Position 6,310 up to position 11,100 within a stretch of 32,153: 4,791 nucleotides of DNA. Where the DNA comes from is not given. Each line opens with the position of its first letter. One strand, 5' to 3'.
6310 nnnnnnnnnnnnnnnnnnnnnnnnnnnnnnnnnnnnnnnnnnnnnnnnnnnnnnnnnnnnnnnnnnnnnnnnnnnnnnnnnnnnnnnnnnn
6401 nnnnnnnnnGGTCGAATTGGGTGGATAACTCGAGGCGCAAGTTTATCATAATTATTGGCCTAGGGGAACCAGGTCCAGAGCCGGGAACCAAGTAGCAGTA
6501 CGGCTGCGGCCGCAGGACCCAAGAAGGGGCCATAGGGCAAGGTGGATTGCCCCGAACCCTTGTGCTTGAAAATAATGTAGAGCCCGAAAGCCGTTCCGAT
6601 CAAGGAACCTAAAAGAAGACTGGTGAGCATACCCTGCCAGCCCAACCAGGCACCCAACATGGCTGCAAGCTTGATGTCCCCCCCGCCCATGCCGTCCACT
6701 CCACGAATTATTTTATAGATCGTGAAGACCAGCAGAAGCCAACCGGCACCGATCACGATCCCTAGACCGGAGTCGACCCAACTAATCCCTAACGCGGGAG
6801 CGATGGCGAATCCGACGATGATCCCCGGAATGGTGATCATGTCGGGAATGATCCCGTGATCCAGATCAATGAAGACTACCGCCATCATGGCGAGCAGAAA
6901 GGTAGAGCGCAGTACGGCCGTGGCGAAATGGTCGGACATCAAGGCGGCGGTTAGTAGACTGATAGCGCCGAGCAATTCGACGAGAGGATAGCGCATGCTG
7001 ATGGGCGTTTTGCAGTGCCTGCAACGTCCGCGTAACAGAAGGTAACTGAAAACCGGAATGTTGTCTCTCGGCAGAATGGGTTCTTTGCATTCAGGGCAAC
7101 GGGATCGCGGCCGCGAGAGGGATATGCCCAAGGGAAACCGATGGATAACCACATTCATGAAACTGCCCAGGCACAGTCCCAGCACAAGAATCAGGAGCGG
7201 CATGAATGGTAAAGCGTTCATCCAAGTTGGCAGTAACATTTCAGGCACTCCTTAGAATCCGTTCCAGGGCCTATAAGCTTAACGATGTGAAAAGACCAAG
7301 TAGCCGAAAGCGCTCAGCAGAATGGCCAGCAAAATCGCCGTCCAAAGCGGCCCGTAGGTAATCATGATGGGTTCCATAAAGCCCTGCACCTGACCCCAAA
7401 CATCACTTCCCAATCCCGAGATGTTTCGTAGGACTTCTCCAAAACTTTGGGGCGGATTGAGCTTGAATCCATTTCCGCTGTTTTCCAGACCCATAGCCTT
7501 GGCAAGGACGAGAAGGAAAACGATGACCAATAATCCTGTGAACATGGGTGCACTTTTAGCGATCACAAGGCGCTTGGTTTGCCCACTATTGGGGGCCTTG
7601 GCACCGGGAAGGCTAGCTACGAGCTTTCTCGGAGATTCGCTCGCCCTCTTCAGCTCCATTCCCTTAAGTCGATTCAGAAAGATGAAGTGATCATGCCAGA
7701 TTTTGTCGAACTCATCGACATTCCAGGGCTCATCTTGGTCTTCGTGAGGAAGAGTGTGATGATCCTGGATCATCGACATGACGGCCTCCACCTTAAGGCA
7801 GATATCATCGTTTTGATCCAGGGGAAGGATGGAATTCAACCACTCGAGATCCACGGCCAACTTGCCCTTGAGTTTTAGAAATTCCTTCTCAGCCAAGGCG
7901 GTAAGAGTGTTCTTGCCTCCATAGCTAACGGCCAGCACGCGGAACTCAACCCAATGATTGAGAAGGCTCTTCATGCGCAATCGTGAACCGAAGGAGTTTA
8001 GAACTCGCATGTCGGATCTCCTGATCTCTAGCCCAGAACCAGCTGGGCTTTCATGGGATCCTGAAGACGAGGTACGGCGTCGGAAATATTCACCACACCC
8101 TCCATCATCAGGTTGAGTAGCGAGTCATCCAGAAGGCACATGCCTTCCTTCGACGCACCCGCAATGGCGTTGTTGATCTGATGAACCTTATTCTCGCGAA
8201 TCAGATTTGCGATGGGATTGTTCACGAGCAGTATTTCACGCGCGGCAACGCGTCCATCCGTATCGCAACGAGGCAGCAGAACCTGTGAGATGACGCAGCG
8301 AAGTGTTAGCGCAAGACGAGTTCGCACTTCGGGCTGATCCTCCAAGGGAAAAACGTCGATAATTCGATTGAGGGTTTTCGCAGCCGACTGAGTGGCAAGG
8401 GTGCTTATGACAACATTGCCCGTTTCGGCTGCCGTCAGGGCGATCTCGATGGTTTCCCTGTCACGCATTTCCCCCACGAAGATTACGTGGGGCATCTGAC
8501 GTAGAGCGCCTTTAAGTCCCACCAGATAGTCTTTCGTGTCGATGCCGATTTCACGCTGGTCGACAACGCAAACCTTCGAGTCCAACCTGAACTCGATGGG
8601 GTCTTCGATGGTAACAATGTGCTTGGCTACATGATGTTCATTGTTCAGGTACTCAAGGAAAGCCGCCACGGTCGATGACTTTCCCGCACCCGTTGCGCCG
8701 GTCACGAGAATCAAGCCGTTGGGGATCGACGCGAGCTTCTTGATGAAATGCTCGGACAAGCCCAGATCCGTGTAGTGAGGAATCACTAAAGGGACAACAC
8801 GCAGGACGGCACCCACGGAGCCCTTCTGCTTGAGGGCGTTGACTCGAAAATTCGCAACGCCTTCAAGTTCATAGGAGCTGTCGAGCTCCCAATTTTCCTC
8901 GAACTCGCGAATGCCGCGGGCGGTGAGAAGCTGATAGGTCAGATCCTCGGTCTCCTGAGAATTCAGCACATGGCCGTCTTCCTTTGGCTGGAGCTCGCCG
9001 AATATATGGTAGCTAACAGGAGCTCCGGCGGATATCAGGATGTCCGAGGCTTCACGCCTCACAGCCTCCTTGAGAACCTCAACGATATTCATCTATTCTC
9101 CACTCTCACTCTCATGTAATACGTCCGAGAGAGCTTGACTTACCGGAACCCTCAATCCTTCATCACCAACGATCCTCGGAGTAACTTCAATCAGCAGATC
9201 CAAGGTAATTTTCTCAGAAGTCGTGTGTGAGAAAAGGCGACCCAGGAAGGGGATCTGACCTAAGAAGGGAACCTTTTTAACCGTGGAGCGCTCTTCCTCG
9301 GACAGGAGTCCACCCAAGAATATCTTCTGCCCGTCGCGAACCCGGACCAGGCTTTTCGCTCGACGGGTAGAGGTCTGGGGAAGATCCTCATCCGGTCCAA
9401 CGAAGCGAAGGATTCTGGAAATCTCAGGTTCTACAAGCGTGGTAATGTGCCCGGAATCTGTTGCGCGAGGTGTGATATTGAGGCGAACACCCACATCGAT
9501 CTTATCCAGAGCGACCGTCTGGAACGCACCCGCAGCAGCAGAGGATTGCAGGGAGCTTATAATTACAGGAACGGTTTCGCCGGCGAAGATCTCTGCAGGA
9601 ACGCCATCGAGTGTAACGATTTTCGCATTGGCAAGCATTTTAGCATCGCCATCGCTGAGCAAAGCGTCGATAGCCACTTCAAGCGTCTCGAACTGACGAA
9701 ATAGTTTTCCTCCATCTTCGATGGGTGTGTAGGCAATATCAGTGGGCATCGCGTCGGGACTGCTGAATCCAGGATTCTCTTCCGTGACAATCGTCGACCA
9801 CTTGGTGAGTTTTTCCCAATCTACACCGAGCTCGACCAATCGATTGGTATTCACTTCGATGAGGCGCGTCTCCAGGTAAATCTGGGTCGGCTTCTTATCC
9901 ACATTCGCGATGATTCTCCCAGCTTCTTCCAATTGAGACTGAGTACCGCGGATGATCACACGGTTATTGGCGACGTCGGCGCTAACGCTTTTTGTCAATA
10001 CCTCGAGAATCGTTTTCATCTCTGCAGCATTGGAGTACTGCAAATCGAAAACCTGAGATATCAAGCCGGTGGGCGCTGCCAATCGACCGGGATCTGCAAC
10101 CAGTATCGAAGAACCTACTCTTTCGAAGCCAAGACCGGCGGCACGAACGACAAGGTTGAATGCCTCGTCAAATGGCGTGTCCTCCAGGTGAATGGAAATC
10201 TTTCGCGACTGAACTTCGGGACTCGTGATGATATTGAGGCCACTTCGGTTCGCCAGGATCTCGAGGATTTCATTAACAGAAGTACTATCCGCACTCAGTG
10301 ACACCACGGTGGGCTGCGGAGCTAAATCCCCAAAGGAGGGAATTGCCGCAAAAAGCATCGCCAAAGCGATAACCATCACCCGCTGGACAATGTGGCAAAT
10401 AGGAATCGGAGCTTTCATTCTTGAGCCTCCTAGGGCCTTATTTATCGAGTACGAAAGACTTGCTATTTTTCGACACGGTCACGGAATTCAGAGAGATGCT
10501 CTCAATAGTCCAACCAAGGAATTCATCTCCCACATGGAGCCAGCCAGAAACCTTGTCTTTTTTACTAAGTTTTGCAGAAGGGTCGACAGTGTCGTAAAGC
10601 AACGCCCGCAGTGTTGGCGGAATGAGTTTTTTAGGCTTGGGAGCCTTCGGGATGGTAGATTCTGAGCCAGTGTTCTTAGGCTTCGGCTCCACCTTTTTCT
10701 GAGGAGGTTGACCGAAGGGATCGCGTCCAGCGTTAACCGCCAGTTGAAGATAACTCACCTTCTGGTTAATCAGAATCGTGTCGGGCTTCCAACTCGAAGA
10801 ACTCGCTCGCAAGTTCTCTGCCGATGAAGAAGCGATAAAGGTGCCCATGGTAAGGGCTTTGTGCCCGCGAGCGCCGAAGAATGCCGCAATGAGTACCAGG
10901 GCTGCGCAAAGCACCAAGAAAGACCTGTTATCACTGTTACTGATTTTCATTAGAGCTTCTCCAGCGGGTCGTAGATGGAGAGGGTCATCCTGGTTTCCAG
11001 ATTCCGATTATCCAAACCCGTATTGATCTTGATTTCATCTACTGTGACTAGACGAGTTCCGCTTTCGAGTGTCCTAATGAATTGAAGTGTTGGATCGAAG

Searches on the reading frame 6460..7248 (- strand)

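Call 9: search_protein_families(library=pfam, proteins=[window:6460-7248:-], max_evalue=0.01)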
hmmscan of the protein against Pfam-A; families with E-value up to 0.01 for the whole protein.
window:6460-7248:- (262 aa): 3 families
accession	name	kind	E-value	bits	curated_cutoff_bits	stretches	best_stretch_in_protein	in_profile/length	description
PF06750.18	A24_N_bact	-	9.2e-34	115.8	23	1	22-103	1-82/84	Bacterial Peptidase A24 N-terminal domain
PF01478.23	Peptidase_A24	-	4.7e-19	69.2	26.5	1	117-223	3-104/104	Type IV leader peptidase family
PF25207.1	DUF7837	-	0.0082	16.6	27.8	0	74-91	6-23/47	Domain of unknown function (DUF7837)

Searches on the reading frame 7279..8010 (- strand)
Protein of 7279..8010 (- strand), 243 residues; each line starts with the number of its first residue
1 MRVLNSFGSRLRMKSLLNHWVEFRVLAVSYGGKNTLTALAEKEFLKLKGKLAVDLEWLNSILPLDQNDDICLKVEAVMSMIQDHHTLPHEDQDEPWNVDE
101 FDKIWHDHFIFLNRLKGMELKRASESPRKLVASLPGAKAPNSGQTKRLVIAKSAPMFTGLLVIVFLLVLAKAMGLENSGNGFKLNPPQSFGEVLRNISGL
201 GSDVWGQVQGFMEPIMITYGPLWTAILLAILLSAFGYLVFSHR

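Call 9: search_protein_families(library=pfam, proteins=[window:7279-8010:-], max_evalue=0.01)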
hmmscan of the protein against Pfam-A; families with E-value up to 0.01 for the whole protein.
window:7279-8010:- (243 aa): 0 families

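Call 65: search_protein_families(library=ncbifam, proteins=[window:7282-8010:-], max_evalue=0.1)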
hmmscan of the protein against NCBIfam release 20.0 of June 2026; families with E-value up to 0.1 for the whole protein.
window:7282-8010:- (243 aa): 1 family
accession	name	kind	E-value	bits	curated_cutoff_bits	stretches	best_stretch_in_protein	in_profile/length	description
TIGR03745.1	conj_TIGR03745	hypoth_equivalog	0.091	12.6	52.5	0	126-172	10-55/105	TIGR03745 family integrating conjugative element membrane protein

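Call 70: find_homologous_proteins(query=window:7282-8010:-, max_evalue=0.001)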
Query window:7282-8010:- (243 aa): 5 proteins with E <= 0.001 among 1724 candidates.
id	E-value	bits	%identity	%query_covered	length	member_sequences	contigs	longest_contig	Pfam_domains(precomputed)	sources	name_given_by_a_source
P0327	7.0e-159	545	100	100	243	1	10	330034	-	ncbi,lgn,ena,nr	ncbi:hypothetical protein H8E52_07760 [bacterium]|nr:hypothetical protein [bacterium]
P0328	4.6e-139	480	86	100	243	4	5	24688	-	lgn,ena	-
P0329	3.7e-104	366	65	100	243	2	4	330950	-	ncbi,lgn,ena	-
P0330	5.7e-101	355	65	100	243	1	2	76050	-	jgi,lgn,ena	jgi:hypothetical protein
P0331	1.3e-80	289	53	95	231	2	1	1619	-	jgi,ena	-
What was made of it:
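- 7279..8010 (-): orf243, a clade-restricted protein with a soluble N-terminal domain of about 150 aa (inferred to be cytoplasmic from the basic residues before the first helix) and two transmembrane helices. It lies between pilT and the prepilin peptidase gene. It is a candidate partner of the arm, but this is only a lead. Only 5 clusters, all in this clade, exist among 5.8 billion proteins (call 70).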

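Call 72: find_encoding_contigs(protein=P0327, flank=10000, max_places=10)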
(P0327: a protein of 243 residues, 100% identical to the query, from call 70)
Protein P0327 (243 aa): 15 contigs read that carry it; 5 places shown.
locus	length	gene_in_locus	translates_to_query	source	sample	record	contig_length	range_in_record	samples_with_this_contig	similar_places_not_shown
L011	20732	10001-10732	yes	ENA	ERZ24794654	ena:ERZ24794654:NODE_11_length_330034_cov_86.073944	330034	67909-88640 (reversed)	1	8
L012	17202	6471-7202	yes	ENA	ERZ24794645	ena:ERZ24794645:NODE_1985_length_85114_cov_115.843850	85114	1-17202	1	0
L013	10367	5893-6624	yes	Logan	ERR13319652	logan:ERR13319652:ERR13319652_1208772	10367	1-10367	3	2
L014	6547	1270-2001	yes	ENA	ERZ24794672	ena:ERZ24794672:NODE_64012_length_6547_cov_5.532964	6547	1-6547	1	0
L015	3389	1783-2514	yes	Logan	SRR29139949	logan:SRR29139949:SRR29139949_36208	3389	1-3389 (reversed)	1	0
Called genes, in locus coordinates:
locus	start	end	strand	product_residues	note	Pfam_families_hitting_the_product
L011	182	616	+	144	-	PF07963:N_methyl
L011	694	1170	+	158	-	-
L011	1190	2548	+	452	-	PF16241:DUF4900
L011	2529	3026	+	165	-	PF07963:N_methyl (weak)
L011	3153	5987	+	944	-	-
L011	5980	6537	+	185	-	-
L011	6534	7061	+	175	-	-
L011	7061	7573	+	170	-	-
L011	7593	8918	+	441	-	PF07660:STN (faint), PF03958:Secretin_N, PF00263:Secretin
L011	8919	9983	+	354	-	PF00437:T2SSE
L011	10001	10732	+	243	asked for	-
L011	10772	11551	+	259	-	PF06750:A24_N_bact, PF01478:Peptidase_A24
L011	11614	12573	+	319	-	PF13860:FlgD_ig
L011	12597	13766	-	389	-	PF00155:Aminotran_1_2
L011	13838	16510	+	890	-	PF00069:Pkinase, PF07714:PK_Tyr_Ser-Thr, PF13428:TPR_14 (faint), PF13181:TPR_8 (faint), PF25063:ARM_TT21_C (faint), PF00515:TPR_1 (faint), PF14559:TPR_19 (weak), PF13432:TPR_16 (weak), +12 more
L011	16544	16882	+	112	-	-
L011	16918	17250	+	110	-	-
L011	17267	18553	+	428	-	PF01590:GAF, PF13185:GAF_2, PF13492:GAF_3, PF07228:SpoIIE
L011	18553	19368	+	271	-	PF00175:NAD_binding_1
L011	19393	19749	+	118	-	PF01740:STAS, PF13466:STAS_2 (weak)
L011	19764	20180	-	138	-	-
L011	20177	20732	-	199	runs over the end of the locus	PF04264:YceI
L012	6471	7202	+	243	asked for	-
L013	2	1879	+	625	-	?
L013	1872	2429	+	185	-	-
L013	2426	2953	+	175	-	-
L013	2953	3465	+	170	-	-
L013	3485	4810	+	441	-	PF07660:STN (faint), PF03958:Secretin_N, PF00263:Secretin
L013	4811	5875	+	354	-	PF00437:T2SSE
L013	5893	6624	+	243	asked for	-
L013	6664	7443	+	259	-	PF06750:A24_N_bact, PF01478:Peptidase_A24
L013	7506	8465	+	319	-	PF13860:FlgD_ig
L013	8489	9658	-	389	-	PF00155:Aminotran_1_2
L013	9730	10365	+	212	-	?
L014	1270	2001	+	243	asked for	-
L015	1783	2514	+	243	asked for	-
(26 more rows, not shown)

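Call 73: find_encoding_contigs(protein=P0330, flank=10000, max_places=4)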
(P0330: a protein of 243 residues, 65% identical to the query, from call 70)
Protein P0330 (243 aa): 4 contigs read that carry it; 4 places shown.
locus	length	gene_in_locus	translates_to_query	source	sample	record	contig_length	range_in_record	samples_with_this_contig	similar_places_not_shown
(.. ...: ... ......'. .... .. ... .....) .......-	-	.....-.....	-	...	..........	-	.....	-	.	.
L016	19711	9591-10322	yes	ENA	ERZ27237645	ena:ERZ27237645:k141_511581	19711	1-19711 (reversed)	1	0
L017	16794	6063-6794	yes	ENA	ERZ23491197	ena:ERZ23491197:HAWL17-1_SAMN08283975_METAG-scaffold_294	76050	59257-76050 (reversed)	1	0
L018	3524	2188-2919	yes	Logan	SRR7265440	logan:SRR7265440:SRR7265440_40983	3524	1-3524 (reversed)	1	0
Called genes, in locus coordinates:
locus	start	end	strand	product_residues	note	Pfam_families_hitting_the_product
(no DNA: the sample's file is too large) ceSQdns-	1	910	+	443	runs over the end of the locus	-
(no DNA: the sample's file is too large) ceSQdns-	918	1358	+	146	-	-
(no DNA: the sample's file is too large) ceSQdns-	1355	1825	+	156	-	PF07963:N_methyl (weak)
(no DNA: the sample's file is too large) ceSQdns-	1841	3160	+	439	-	-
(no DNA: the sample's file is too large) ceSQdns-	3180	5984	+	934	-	-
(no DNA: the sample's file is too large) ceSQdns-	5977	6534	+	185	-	-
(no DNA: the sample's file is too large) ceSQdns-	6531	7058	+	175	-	-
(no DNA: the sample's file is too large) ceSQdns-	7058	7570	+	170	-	-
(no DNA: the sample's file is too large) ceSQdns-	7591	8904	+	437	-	PF07660:STN (weak), PF03958:Secretin_N, PF00263:Secretin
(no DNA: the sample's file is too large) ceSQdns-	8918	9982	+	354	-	PF00437:T2SSE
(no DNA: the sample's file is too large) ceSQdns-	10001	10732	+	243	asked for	-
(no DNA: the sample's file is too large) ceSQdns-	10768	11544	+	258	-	PF06750:A24_N_bact, PF01478:Peptidase_A24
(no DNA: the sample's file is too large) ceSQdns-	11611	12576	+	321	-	PF13860:FlgD_ig (weak)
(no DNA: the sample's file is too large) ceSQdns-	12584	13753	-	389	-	PF00155:Aminotran_1_2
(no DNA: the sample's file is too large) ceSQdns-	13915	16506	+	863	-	PF00069:Pkinase, PF07714:PK_Tyr_Ser-Thr, PF13374:TPR_10 (faint), PF13428:TPR_14 (faint), PF07719:TPR_2 (faint), PF13424:TPR_12 (weak), PF13432:TPR_16, PF00515:TPR_1 (weak), +12 more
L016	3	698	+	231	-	?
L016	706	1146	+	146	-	-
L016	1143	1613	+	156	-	PF07963:N_methyl (weak)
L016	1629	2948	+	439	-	-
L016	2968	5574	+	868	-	-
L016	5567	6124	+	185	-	-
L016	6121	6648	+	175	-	-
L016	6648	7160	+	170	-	-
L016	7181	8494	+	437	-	PF07660:STN (weak), PF03958:Secretin_N, PF00263:Secretin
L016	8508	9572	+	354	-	PF00437:T2SSE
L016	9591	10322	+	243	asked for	-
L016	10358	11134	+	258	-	PF06750:A24_N_bact, PF01478:Peptidase_A24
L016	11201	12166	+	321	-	PF13860:FlgD_ig (weak)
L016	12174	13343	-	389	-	PF00155:Aminotran_1_2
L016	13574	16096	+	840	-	PF00069:Pkinase, PF07714:PK_Tyr_Ser-Thr, PF13374:TPR_10 (faint), PF07719:TPR_2 (faint), PF13174:TPR_6 (faint), PF13424:TPR_12 (weak), PF13432:TPR_16, PF00515:TPR_1 (weak), +13 more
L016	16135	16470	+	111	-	-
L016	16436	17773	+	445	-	PF01590:GAF, PF13185:GAF_2, PF13492:GAF_3, PF07228:SpoIIE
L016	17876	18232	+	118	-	PF01740:STAS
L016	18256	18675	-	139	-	-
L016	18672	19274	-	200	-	PF04264:YceI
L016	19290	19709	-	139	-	?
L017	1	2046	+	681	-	?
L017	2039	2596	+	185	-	-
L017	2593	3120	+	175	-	-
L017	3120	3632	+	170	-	-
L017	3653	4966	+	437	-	PF07660:STN (weak), PF03958:Secretin_N, PF00263:Secretin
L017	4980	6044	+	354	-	PF00437:T2SSE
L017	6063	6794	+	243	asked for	-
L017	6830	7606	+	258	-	PF06750:A24_N_bact, PF01478:Peptidase_A24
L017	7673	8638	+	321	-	PF13860:FlgD_ig (weak)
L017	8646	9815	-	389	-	PF00155:Aminotran_1_2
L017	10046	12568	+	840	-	PF00069:Pkinase, PF07714:PK_Tyr_Ser-Thr, PF13374:TPR_10 (faint), PF07719:TPR_2 (faint), PF13174:TPR_6 (faint), PF13424:TPR_12 (weak), PF13432:TPR_16, PF00515:TPR_1 (weak), +13 more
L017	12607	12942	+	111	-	-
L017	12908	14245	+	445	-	PF01590:GAF, PF13185:GAF_2, PF13492:GAF_3, PF07228:SpoIIE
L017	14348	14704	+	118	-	PF01740:STAS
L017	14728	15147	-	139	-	-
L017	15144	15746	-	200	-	PF04264:YceI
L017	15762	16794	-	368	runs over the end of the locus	-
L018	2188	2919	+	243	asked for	-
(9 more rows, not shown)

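Call 85: search_solved_structures(query=A5, max_evalue=5)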
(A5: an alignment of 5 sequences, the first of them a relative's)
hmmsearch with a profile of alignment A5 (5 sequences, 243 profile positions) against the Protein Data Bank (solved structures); distinct sequences matched with E-value up to 5: 0.

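Call 86: search_protein_families(library=pfam, proteins=[P0327, P0331], max_evalue=10)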
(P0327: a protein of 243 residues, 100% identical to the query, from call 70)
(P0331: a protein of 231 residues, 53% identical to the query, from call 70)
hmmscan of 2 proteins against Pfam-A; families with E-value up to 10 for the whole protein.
P0327 (243 aa): 0 families

P0331 (231 aa): 0 families
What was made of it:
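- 7279..8010 (-): It has no Pfam or PDB match (calls 9, 85, 86).
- Tried and rejected: It has no Pfam, NCBIfam or PDB match, even with a profile (calls 9, 65, 85, 86).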

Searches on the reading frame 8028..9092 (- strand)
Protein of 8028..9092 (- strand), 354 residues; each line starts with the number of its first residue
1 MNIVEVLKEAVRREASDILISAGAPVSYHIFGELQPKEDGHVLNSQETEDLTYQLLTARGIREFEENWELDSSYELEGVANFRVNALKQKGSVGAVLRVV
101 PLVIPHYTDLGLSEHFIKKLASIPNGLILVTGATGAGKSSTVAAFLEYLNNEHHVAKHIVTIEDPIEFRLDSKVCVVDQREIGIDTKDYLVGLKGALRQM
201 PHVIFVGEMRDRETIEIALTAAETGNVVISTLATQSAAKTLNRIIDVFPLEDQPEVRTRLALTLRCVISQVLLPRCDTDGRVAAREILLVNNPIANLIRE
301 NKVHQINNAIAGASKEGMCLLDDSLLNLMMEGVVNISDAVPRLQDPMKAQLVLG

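Call 9: search_protein_families(library=pfam, proteins=[window:8028-9092:-], max_evalue=0.01)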
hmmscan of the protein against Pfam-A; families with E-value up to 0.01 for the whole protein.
window:8028-9092:- (354 aa): 4 families
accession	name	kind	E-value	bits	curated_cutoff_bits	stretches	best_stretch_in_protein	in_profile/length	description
PF00437.27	T2SSE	-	4.4e-38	131.3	24.9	1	6-288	15-288/370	Type II/IV secretion system protein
PF13191.12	AAA_16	-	0.00014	22.8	32.6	1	124-153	24-52/167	AAA ATPase domain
PF13401.12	AAA_22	-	0.0017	19.1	27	1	126-161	6-38/130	AAA domain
PF13555.12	AAA_29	-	0.0041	17.3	27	0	124-152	20-49/61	P-loop containing region of AAA domain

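Call 65: search_protein_families(library=ncbifam, proteins=[window:8031-9092:-], max_evalue=0.1)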
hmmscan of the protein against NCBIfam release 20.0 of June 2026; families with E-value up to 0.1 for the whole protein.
window:8031-9092:- (354 aa): 24 families
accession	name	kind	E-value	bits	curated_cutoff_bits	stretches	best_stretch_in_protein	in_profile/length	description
TIGR01420.1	pilT_fam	subfamily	3e-114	381.8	319.1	1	3-342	2-337/343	PilT/PilU family type 4a pilus ATPase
TIGR02525.1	plasmid_TraJ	equivalog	4.8e-44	150.8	368.3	1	87-338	112-362/372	plasmid transfer ATPase TraJ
TIGR02524.1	dot_icm_DotB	equivalog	1e-42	146.6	463.3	1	4-311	7-322/358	Dot/Icm type IV secretion system ATPase DotB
TIGR02533.1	type_II_gspE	equivalog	1.4e-36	126.2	630.25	1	107-247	222-359/486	type II secretion system ATPase GspE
TIGR02538.1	type_IV_pilB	equivalog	7.2e-36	123.9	675.65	2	118-247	309-432/564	type IV-A pilus assembly ATPase PilB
NF007755.0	PRK10436.1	equivalog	1.6e-32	112.8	617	1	5-275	91-357/465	type II secretion system protein GspE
NF041000.1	ATPase_ComGA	equivalog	1.5e-30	106.1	300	1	6-274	3-266/267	competence type IV pilus ATPase ComGA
NF053534.1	T4PilAsmATPsTfpB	equivalog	2.3e-27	95.6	850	1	102-247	310-452/584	type IV pilus assembly ATPase TfpB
NF058587.1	archaellum_moto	equivalog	8.9e-12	44.5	550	1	128-244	278-393/527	archaellum flagellar ATPase motor FlaI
TIGR02782.1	TrbB_P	equivalog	4.2e-11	42.7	304.55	1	128-267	139-275/303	P-type conjugative transfer ATPase TrbB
NF010469.0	PRK13894.1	subfamily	3.7e-09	36.4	508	1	128-248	152-268/320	conjugal transfer ATPase TrbB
TIGR02788.1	VirB11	equivalog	1.6e-08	33.9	249.95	1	114-247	134-265/308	P-type DNA transfer ATPase VirB11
TIGR03819.1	heli_sec_ATPase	hypoth_equivalog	3.4e-08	33.1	373.15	1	128-237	181-290/340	TadA family conjugal transfer-associated ATPase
NF053672.1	bindosome_BasE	exception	1.5e-06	27.2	1000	1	128-300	273-437/512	bindosome assembly system ATPase subunit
NF010407.0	PRK13833.1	subfamily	2.6e-06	27.1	499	1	128-257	147-272/323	conjugal transfer protein TrbB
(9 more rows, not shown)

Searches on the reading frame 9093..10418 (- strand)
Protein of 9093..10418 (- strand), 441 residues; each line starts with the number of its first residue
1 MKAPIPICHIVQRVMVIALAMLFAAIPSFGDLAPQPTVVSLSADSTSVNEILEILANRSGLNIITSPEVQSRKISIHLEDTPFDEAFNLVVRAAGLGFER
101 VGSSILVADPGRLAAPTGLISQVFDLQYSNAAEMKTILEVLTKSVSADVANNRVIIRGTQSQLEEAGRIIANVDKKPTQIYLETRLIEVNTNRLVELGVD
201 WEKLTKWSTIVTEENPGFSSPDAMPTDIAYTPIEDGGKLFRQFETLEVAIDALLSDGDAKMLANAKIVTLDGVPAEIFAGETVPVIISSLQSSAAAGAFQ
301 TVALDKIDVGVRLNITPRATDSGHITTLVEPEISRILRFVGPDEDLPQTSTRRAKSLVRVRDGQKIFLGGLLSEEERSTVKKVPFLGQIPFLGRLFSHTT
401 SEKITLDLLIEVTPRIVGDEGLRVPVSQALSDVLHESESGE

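Call 9: search_protein_families(library=pfam, proteins=[window:9093-10418:-], max_evalue=0.01)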
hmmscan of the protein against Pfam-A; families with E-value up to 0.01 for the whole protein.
window:9093-10418:- (441 aa): 3 families
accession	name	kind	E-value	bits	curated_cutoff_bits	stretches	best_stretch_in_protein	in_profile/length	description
PF00263.26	Secretin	-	1e-40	139.5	27.5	1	252-417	1-168/169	Bacterial type II and III secretion system protein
PF03958.22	Secretin_N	-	2.3e-10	41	28.2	1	121-179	1-69/69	Bacterial type II/III secretion system short domain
PF07660.19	STN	-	4.6e-07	30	28.4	1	66-107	6-49/52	Secretin and TonB N terminus short domain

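Call 65: search_protein_families(library=ncbifam, proteins=[window:9096-10418:-], max_evalue=0.1)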
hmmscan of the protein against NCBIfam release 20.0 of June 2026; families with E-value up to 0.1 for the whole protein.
window:9096-10418:- (441 aa): 8 families
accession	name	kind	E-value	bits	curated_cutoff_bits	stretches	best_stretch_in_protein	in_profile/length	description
TIGR02515.1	IV_pilus_PilQ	subfamily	5.8e-55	187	284.35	1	39-417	4-427/428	type IV pilus secretin PilQ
TIGR02517.1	type_II_gspD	equivalog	3.7e-53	180.9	351.35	2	144-420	302-593/600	type II secretion system secretin GspD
TIGR02519.1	pilus_MshL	equivalog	1.7e-37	129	250.2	1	154-417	10-290/290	pilus (MSHA type) biogenesis protein MshL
TIGR02516.1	type_III_yscC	equivalog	1.6e-34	119.3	238.45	1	139-418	195-462/463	type III secretion system outer membrane ring subunit SctC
NF010083.0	PRK13568.1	equivalog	1.4e-33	116.3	554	1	33-417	22-417/419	DNA uptake porin HofQ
NF007851.2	PRK10560.1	exception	6.4e-31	107.6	598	1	16-418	6-410/412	DNA uptake porin HofQ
NF011873.0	PRK15346.1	equivalog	8.1e-24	84.1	524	1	142-403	235-480/499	EscC/YscC/HrcC family type III secretion system outer membrane ring protein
NF042912.1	Amuc_1098_fam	equivalog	2.1e-22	79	750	2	347-421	726-800/805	Amuc_1098 family type IV pilus outer membrane protein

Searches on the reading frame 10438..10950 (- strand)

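Call 9: search_protein_families(library=pfam, proteins=[window:10438-10950:-], max_evalue=0.01)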
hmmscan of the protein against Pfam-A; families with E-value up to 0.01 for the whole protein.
window:10438-10950:- (170 aa): 0 families

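Call 65: search_protein_families(library=ncbifam, proteins=[window:10441-10950:-], max_evalue=0.1)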
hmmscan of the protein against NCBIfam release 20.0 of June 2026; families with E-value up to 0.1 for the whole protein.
window:10441-10950:- (170 aa): 1 family
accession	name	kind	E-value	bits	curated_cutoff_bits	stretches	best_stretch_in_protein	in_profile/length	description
NF041515.1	GspC_delta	equivalog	8.4e-08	32.3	150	1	9-164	2-157/311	type II secretion system protein GspC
